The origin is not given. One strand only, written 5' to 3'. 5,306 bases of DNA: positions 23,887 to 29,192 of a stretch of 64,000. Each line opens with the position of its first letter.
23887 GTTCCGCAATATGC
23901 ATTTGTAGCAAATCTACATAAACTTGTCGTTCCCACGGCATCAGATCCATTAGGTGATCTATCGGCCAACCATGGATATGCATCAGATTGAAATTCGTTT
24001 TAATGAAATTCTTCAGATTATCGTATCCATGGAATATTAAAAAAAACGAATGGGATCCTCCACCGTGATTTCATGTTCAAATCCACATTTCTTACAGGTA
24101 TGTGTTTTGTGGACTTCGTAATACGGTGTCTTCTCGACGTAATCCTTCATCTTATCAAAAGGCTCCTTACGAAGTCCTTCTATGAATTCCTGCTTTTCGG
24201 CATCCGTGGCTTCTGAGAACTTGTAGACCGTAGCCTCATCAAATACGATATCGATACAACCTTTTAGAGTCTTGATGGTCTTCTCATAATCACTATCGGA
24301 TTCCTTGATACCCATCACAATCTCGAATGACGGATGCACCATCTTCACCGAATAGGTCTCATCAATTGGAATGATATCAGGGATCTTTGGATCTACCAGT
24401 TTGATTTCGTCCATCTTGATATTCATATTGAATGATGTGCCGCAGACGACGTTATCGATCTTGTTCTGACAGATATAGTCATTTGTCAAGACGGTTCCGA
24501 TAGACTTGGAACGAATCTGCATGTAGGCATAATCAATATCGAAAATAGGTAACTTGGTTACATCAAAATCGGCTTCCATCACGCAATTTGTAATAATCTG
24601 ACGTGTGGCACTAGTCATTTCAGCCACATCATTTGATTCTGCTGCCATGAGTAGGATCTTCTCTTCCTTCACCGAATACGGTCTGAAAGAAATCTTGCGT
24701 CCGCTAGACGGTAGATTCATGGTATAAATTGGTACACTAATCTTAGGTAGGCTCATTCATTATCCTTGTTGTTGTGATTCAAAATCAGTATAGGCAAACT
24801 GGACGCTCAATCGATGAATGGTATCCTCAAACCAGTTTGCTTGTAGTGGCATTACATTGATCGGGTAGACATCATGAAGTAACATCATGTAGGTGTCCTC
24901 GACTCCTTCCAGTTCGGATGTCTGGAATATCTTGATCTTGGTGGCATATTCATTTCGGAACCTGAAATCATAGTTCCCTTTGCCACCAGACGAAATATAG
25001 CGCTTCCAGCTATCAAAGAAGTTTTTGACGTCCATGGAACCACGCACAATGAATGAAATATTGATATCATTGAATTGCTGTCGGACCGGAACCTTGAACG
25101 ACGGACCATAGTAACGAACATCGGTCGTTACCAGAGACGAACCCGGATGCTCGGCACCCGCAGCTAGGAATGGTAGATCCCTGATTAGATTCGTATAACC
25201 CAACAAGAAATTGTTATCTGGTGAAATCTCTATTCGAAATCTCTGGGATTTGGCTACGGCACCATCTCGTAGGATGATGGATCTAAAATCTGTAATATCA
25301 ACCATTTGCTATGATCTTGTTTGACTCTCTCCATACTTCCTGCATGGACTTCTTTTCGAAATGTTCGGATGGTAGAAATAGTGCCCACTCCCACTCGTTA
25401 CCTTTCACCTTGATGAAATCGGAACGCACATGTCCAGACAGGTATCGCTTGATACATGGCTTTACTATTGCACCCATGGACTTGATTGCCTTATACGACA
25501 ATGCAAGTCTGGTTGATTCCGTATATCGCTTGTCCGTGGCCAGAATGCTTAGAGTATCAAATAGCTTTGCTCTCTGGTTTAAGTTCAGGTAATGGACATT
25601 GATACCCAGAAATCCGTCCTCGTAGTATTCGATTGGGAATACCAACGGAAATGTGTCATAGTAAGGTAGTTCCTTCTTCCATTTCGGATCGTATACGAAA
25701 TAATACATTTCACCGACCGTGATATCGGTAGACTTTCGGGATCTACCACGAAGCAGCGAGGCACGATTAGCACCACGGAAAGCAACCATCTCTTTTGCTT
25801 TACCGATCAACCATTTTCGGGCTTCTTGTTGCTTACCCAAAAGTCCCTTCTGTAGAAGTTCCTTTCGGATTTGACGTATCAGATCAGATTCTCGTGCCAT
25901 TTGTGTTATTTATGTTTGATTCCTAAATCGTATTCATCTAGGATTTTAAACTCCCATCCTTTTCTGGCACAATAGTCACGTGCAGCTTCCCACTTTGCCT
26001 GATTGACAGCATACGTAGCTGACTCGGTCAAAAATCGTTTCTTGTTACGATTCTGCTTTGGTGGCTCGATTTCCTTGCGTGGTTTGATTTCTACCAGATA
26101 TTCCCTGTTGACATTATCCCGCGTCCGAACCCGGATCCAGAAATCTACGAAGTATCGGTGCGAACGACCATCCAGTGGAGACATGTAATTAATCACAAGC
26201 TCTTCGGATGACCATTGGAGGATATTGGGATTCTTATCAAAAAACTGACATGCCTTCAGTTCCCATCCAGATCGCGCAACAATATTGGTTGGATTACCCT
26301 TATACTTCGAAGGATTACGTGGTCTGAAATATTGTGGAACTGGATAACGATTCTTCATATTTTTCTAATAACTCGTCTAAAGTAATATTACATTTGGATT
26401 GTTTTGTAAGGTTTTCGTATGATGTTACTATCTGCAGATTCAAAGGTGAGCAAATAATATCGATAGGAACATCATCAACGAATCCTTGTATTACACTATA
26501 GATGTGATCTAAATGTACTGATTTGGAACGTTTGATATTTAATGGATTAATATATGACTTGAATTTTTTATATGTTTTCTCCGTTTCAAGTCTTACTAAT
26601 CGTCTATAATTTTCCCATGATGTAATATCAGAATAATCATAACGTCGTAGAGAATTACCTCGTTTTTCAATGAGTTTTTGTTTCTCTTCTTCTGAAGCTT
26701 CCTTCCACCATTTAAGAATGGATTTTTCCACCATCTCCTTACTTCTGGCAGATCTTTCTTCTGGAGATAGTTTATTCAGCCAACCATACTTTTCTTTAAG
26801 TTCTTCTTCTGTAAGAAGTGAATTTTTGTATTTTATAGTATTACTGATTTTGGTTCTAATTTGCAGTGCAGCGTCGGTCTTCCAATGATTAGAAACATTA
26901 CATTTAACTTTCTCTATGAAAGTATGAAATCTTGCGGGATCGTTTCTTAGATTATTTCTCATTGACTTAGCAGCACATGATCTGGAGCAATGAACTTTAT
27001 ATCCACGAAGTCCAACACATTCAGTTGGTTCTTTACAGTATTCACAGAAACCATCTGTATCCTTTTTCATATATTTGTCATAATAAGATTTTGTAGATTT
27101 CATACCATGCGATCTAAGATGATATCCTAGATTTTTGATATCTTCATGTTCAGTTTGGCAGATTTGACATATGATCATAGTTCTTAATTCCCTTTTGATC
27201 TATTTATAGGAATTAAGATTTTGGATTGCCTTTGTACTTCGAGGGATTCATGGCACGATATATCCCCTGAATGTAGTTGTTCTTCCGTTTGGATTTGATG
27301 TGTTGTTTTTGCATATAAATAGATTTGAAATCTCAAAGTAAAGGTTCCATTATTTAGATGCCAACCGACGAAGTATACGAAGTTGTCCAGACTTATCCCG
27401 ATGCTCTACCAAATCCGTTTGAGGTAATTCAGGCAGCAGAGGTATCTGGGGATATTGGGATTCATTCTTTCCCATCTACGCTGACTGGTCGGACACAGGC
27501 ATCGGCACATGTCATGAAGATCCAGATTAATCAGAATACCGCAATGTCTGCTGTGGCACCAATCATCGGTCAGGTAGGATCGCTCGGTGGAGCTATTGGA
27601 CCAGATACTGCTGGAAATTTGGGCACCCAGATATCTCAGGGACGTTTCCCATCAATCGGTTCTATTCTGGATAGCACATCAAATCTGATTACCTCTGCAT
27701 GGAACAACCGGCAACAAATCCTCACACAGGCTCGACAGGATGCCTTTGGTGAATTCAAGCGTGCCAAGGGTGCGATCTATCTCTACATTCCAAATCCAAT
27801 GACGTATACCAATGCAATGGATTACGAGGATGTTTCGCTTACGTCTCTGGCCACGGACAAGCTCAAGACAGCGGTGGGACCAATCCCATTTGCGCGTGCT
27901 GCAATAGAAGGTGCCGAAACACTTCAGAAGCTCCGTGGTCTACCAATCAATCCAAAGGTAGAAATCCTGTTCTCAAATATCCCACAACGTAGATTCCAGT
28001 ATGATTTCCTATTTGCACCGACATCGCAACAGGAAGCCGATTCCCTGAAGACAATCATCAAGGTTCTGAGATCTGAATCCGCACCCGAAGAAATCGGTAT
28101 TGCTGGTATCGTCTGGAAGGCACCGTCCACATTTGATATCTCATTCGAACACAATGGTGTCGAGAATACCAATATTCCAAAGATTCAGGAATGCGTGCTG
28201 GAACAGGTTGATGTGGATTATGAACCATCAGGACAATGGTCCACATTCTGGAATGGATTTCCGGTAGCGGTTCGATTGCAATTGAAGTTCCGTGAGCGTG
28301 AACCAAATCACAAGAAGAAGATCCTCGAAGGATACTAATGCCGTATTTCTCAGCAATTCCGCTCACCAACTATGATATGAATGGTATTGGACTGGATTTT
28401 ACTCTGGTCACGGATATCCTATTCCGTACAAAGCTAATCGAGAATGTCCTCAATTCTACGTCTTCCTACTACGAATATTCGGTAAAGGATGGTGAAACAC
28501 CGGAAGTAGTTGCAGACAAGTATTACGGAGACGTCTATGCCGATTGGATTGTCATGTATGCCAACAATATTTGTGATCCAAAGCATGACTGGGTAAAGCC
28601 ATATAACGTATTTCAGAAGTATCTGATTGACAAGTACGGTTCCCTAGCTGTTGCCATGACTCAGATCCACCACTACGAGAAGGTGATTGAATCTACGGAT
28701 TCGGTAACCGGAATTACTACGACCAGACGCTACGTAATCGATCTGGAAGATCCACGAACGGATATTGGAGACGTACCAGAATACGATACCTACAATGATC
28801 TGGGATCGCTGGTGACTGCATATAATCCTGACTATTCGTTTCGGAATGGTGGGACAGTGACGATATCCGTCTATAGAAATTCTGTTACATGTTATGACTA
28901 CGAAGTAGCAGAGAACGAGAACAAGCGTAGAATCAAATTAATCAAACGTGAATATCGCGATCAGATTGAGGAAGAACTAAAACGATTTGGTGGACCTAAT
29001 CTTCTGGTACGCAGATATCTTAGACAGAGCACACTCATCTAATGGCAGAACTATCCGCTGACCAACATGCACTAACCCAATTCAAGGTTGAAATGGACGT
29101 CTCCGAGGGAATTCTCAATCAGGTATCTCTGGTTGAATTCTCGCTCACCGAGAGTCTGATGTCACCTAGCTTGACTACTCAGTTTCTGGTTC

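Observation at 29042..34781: Central spike (gp5) dismantled into separate OB-domain, beta-helix and PAAR genes, without a lysozyme domain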

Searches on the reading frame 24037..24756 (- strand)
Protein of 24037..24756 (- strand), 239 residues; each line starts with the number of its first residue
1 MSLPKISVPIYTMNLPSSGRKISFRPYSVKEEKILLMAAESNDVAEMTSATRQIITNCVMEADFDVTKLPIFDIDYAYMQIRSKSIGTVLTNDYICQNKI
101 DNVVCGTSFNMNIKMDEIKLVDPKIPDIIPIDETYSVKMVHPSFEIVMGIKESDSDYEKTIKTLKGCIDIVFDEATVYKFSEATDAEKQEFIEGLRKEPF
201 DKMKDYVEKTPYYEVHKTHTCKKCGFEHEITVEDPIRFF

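Call 24: search_protein_families(library=phrogs, proteins=[window:24037-24756:-], max_evalue=0.001)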
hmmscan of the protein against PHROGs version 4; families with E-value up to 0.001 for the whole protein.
window:24037-24756:- (239 aa): 1 family
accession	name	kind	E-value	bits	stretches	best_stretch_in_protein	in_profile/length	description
phrog_150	-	tail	7.1e-50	171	1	1-239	5-232/282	baseplate hub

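Call 25: search_protein_families(library=pfam, proteins=[window:24037-24756:-], max_evalue=0.001)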
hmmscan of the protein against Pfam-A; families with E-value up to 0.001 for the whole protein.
window:24037-24756:- (239 aa): 1 family
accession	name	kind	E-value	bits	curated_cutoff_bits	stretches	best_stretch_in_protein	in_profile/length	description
PF12322.14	T4_baseplate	-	9.3e-48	163.2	24.5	1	9-239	2-218/219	T4 bacteriophage base plate protein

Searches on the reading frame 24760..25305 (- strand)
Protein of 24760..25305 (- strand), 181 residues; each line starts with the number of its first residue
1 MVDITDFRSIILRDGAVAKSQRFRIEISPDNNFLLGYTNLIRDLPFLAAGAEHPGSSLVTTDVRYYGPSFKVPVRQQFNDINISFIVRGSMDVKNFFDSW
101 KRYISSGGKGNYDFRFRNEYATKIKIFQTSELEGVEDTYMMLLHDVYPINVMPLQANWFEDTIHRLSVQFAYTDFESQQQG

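Call 24: search_protein_families(library=phrogs, proteins=[window:24760-25305:-], max_evalue=0.001)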
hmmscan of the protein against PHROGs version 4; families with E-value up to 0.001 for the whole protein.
window:24760-25305:- (181 aa): 2 families
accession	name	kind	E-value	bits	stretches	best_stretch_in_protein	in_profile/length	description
phrog_45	-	tail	5.4e-26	92.6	1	1-179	75-256/350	tail tube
phrog_3629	-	tail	9.3e-16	58.8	1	33-179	65-208/313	tail tube protein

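Call 25: search_protein_families(library=pfam, proteins=[window:24760-25305:-], max_evalue=0.001)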
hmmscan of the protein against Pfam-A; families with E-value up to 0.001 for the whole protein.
window:24760-25305:- (181 aa): 1 family
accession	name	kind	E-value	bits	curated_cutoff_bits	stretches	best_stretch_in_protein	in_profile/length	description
PF23849.1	Phage_TTP_2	-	0.00038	21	27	1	69-173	52-166/177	Phage tail tube protein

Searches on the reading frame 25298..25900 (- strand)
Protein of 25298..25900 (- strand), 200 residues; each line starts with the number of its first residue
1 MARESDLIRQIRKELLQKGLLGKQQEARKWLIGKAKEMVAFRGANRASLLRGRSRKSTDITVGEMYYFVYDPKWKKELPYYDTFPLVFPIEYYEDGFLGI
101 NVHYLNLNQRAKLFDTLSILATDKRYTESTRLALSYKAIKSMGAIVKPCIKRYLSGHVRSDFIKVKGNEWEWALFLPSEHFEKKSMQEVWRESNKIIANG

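Call 24: search_protein_families(library=phrogs, proteins=[window:25298-25900:-], max_evalue=0.001)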
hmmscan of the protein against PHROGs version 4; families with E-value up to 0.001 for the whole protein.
window:25298-25900:- (200 aa): 1 family
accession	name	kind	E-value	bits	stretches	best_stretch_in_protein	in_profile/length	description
phrog_429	-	DNA, RNA and nucleotide metabolism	3.4e-49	168.5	1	19-195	35-205/210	DNA end protector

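Call 25: search_protein_families(library=pfam, proteins=[window:25298-25900:-], max_evalue=0.001)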
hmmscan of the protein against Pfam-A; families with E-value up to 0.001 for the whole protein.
window:25298-25900:- (200 aa): 0 families

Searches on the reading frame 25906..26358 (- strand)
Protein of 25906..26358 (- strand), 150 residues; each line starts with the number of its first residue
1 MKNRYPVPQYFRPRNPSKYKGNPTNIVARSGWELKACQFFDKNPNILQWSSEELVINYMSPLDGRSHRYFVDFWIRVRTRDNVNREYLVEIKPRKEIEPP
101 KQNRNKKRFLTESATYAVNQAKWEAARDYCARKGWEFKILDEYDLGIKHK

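Call 24: search_protein_families(library=phrogs, proteins=[window:25906-26358:-], max_evalue=0.001)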
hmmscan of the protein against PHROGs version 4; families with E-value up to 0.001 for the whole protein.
window:25906-26358:- (150 aa): 2 families
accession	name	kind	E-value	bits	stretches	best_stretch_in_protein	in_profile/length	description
phrog_218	-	connector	1.7e-54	184.9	1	10-147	7-143/148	head closure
phrog_14892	-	connector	7.1e-29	101.6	1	38-145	2-110/117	head closure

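Call 25: search_protein_families(library=pfam, proteins=[window:25906-26358:-], max_evalue=0.001)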
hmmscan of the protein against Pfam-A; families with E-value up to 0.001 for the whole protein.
window:25906-26358:- (150 aa): 1 family
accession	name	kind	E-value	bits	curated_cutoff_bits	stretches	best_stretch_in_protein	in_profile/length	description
PF08722.17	Tn7_TnsA-like_N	-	1.1e-25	90.4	26.5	1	43-142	1-85/85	TnsA-like endonuclease N terminal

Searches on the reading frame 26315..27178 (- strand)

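Call 24: search_protein_families(library=phrogs, proteins=[window:26315-27178:-], max_evalue=0.001)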
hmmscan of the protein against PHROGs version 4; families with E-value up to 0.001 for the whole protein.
window:26315-27178:- (287 aa): 2 families
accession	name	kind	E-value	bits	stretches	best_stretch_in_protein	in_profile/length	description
phrog_23051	-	unknown function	1.7e-06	29.1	1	206-273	176-237/246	-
phrog_5104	-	unknown function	9.1e-05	23.1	1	5-276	10-214/228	-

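Call 25: search_protein_families(library=pfam, proteins=[window:26315-27178:-], max_evalue=0.001)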
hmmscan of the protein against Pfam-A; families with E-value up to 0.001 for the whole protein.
window:26315-27178:- (287 aa): 0 families

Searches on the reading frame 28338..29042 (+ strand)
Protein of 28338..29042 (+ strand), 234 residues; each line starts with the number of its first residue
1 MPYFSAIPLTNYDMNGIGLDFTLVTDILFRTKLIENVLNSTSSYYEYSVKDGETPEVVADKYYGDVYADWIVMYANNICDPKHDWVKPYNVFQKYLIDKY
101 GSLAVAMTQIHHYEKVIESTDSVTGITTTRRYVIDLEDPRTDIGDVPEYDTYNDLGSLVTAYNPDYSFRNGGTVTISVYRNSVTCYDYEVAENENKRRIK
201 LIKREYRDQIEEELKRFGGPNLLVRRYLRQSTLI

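Call 5: search_protein_families(library=pfam, proteins=[window:28338-29042:+], max_evalue=0.1)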
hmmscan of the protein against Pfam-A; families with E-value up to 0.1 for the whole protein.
window:28338-29042:+ (234 aa): 2 families
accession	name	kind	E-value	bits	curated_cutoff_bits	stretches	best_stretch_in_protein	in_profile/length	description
PF11246.14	Phage_gp53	-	2.3e-10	40.9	21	1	43-113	44-113/200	Base plate wedge protein 53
PF05013.17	FGase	-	0.018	15.6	28.9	1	128-217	55-125/219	N-formylglutamate amidohydrolase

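Call 6: search_protein_families(library=phrogs, proteins=[window:28338-29042:+], max_evalue=0.01)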
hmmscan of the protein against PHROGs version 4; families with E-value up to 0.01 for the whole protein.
window:28338-29042:+ (234 aa): 1 family
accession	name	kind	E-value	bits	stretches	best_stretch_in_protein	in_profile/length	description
phrog_232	-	tail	2.5e-38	133.5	1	1-216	2-190/296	baseplate wedge subunit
